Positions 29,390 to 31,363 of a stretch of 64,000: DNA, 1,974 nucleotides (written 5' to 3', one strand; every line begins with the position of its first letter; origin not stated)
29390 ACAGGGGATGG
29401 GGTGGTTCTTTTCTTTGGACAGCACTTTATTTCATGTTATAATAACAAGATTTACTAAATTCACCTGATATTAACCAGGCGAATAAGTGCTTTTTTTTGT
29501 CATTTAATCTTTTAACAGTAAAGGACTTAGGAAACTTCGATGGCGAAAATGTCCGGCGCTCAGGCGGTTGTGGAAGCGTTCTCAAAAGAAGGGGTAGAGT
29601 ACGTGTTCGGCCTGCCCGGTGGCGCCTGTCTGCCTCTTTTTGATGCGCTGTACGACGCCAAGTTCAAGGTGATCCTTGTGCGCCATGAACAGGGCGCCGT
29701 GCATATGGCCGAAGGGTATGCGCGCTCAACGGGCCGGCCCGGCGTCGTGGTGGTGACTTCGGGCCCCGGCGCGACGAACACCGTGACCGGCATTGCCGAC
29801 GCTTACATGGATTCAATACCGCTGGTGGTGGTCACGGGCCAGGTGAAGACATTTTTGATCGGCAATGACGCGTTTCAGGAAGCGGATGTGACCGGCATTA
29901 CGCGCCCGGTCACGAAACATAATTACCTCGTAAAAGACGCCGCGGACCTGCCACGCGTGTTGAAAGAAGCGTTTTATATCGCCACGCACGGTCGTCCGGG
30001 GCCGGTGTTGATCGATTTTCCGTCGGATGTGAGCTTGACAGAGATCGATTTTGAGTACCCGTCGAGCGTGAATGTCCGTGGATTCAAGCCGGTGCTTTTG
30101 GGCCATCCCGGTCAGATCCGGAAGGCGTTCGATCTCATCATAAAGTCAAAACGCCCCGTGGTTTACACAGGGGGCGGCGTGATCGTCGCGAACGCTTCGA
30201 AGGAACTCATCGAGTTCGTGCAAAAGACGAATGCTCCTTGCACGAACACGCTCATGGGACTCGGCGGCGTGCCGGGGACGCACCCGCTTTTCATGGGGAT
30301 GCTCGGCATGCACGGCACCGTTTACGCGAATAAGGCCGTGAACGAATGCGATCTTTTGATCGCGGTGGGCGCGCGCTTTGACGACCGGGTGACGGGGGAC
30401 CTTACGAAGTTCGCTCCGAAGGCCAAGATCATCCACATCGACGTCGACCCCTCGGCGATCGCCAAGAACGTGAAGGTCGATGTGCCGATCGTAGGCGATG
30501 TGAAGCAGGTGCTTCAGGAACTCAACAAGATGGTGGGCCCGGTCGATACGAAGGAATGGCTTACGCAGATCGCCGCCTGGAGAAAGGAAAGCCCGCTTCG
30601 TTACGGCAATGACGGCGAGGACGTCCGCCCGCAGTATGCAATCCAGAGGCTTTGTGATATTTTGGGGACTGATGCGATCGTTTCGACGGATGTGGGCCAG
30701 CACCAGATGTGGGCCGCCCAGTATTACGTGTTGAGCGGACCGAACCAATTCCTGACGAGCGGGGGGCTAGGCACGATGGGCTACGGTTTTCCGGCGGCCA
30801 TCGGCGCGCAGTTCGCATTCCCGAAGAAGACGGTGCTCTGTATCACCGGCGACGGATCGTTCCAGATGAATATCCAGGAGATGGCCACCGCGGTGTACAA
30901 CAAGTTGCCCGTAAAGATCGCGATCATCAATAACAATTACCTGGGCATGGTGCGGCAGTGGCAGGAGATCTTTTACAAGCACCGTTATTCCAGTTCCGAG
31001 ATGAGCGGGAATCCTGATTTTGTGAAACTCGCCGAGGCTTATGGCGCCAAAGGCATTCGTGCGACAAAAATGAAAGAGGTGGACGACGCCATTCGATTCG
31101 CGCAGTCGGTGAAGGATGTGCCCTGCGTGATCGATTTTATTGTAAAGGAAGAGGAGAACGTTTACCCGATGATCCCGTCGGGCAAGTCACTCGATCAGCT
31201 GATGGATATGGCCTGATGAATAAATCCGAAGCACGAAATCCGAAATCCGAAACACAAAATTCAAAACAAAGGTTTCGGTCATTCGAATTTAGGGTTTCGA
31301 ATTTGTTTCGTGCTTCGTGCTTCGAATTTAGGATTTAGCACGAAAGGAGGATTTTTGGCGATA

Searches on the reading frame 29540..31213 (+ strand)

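Call 47: search_protein_families(library=pfam, proteins=[window:29540-31213:+], max_evalue=0.00001)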
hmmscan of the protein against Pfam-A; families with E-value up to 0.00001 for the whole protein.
window:29540-31213:+ (558 aa): 3 families
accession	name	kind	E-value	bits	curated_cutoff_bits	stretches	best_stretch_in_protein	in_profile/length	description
PF02775.26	TPP_enzyme_C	-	6.4e-58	195.3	21.9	1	384-533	1-151/151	Thiamine pyrophosphate enzyme, C-terminal TPP binding domain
PF00205.28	TPP_enzyme_M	-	6.6e-54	181.8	30.4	1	193-328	1-137/137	Thiamine pyrophosphate enzyme, central domain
PF02776.23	TPP_enzyme_N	-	4.6e-42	143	26.8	1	4-118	1-117/119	Thiamine pyrophosphate enzyme, N-terminal TPP binding domain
